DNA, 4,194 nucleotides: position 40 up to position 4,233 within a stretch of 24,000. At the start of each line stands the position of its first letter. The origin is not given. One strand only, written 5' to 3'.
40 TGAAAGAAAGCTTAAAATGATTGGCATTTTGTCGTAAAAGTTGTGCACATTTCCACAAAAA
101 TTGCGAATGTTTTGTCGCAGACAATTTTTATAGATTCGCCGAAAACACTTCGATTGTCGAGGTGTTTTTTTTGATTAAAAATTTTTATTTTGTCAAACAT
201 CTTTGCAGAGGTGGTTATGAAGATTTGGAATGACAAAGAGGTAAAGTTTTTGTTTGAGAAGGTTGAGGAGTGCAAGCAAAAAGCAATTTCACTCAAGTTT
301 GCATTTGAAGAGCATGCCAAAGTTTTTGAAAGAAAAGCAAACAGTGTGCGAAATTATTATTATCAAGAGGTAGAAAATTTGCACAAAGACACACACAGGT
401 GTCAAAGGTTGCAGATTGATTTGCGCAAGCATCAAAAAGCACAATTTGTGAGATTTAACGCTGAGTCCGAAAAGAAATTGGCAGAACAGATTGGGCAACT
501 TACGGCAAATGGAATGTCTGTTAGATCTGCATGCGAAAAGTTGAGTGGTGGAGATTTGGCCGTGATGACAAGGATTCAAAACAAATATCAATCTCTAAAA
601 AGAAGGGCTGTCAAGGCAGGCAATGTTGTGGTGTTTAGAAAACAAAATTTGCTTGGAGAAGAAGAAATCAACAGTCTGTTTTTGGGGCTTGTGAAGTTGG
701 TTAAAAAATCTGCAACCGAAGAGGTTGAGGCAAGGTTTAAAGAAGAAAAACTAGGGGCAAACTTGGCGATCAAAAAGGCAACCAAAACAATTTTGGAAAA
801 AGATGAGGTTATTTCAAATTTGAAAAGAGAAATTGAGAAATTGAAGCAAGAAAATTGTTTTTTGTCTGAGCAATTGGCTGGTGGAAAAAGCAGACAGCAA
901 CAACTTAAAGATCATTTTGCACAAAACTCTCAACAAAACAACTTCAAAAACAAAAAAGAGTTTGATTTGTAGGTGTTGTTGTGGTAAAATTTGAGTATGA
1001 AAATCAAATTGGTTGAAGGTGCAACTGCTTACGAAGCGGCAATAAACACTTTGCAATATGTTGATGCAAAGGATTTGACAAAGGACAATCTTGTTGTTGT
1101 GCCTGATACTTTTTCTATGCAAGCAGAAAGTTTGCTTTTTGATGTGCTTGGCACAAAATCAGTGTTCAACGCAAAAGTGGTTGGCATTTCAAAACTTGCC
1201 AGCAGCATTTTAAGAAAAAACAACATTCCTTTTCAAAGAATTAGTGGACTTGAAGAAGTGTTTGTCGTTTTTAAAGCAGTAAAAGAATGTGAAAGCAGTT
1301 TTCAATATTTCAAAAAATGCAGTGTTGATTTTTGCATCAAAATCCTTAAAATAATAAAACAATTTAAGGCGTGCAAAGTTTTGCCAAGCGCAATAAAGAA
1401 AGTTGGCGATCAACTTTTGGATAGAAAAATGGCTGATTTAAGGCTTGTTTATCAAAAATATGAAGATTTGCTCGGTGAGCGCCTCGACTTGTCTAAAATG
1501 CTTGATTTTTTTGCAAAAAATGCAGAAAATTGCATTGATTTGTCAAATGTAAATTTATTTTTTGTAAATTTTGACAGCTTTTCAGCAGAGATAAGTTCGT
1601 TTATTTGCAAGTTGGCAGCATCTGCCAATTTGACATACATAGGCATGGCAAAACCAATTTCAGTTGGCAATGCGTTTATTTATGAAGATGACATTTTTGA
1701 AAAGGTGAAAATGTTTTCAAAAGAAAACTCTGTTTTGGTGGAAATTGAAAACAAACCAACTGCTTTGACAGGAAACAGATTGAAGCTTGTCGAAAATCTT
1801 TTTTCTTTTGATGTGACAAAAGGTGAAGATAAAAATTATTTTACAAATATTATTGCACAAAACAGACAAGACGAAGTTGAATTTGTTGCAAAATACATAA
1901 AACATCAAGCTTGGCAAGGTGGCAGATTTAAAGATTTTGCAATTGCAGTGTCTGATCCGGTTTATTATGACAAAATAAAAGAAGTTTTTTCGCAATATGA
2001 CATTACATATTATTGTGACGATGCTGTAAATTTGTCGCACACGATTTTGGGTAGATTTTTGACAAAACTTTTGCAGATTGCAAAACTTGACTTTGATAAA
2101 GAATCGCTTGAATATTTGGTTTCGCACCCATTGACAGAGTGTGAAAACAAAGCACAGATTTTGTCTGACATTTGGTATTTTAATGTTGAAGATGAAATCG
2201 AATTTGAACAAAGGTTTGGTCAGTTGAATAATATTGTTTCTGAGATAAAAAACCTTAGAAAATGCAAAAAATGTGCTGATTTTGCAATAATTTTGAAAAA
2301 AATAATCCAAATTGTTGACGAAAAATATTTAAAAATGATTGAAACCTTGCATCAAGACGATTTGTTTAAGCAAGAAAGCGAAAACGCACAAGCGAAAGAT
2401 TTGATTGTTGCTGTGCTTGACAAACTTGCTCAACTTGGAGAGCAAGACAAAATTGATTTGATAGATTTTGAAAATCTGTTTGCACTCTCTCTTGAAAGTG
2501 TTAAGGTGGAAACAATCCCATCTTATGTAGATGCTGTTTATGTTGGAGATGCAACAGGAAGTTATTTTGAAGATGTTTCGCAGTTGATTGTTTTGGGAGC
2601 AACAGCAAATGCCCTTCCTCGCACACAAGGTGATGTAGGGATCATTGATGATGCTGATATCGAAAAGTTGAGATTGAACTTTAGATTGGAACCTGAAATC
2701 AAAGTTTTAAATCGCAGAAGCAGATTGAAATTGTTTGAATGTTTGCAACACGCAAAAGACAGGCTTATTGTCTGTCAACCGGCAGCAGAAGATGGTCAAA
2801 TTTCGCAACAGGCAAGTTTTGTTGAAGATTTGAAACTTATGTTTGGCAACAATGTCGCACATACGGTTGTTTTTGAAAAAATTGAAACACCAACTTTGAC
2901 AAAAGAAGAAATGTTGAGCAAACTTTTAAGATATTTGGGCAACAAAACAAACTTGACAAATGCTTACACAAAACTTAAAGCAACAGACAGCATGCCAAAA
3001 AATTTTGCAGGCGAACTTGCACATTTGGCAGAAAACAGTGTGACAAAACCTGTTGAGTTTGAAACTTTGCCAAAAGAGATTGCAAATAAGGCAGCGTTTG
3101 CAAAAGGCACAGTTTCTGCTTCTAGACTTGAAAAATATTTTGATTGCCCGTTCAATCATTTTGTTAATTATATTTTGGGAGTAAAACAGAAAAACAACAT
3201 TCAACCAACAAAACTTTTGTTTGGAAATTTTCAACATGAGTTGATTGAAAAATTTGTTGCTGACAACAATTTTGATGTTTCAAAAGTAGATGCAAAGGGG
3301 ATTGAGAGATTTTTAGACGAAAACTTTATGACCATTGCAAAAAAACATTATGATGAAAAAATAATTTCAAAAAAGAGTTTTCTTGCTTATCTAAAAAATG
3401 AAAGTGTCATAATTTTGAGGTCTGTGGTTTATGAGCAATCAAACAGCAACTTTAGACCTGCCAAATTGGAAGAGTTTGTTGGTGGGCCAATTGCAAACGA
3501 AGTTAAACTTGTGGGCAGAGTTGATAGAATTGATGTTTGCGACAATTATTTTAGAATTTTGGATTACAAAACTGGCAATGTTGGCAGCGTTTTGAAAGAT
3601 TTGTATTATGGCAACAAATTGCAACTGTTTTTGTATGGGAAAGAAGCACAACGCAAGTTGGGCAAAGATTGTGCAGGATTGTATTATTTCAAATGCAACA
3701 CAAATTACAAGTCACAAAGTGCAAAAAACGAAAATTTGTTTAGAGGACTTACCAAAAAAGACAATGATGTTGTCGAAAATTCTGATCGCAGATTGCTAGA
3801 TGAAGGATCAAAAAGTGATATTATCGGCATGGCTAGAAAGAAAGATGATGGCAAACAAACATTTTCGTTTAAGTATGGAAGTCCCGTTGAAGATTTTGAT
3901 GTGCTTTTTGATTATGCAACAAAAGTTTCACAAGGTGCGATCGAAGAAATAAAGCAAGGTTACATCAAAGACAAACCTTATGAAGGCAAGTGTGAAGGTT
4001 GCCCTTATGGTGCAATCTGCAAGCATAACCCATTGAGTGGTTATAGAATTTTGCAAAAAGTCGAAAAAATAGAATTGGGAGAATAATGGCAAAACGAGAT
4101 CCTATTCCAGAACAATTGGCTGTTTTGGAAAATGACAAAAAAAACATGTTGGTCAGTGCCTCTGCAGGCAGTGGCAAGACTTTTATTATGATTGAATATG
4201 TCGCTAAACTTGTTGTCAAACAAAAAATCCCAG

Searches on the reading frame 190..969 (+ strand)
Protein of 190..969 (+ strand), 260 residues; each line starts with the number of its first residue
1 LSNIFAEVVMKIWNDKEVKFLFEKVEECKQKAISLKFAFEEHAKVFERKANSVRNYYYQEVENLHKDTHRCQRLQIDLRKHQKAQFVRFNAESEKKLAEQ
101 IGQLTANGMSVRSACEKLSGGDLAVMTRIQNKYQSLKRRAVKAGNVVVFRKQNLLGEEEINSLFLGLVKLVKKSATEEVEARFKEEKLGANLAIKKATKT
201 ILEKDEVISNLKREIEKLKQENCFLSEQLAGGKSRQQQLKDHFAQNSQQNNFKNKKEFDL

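Call 7: search_protein_families(library=pfam, proteins=[window:190-969:+])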
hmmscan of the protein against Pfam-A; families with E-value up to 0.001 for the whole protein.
window:190-969:+ (260 aa): 0 families

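Call 28: search_protein_families(library=padloc, proteins=[window:190-969:+], max_evalue=10)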
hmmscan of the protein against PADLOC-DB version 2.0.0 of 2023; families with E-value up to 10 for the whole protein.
window:190-969:+ (260 aa): 0 families

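Call 63: search_protein_families(library=pfam, proteins=[window:214-969:+], max_evalue=0.1)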
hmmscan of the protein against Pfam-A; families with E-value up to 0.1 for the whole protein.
window:214-969:+ (252 aa): 4 families
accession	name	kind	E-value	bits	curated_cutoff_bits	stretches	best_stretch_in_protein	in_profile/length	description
PF05565.16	Sipho_Gp157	-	0.022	15.2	28.6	1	30-76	65-111/162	Siphovirus Gp157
PF24245.1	INO80F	-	0.057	14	25.1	0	200-221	26-47/47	INO80 complex subunit F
PF06005.17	ZapB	-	0.073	14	31.5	1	200-235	20-55/71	Cell division protein ZapB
PF16904.10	PurL_C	-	0.084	13.7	27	0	78-127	14-67/94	Phosphoribosylformylglycinamidine synthase II C-terminus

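Call 85: search_protein_families(library=phrogs, proteins=[window:217-969:+], max_evalue=0.1)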
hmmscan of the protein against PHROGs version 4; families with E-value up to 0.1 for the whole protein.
window:217-969:+ (251 aa): 3 families
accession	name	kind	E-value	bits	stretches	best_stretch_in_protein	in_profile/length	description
phrog_18076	-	other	0.014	16.7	1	131-220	13-104/106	hol-like chemotaxis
phrog_31273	-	unknown function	0.021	16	1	183-218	13-46/50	-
phrog_253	-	DNA, RNA and nucleotide metabolism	0.044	14.6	1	29-88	70-125/169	Mu Gam-like end protection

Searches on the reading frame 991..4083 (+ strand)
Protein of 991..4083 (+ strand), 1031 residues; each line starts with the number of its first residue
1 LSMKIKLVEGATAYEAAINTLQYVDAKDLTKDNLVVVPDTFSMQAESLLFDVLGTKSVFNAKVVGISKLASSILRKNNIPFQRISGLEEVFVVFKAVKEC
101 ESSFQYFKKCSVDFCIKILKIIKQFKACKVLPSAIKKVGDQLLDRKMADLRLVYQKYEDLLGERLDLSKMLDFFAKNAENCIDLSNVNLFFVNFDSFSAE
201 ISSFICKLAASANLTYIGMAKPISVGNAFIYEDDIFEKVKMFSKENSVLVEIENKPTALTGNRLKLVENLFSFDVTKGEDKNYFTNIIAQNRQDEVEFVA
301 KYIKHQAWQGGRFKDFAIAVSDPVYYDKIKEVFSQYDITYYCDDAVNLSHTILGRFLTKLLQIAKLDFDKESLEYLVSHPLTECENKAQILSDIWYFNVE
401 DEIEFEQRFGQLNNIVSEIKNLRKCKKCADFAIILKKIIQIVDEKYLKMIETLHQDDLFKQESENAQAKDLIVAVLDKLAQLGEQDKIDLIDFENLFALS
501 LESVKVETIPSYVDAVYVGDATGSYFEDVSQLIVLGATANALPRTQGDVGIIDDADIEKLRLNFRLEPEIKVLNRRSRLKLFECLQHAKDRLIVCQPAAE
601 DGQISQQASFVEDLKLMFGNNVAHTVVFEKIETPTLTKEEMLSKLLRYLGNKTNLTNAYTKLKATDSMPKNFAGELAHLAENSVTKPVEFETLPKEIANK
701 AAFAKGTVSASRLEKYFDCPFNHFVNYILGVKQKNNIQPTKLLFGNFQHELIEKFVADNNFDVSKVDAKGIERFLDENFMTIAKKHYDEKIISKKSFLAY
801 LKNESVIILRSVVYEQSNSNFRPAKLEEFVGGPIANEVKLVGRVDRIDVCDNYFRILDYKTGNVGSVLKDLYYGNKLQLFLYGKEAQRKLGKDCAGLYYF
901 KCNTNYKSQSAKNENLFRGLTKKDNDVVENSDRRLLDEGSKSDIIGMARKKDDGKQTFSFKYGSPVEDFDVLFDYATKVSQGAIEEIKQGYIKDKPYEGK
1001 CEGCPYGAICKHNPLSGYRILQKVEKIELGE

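Call 7: search_protein_families(library=pfam, proteins=[window:991-4083:+])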
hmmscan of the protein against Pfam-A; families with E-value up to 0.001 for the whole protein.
window:991-4083:+ (1031 aa): 2 families
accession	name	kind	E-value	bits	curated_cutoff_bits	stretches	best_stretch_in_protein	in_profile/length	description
PF12705.13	PDDEXK_1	-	6e-33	115.2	22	1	707-1011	1-247/247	PD-(D/E)XK nuclease superfamily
PF21445.3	ADDB_N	-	6.1e-21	75.3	26.6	1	26-240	24-252/290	ADDB, N-terminal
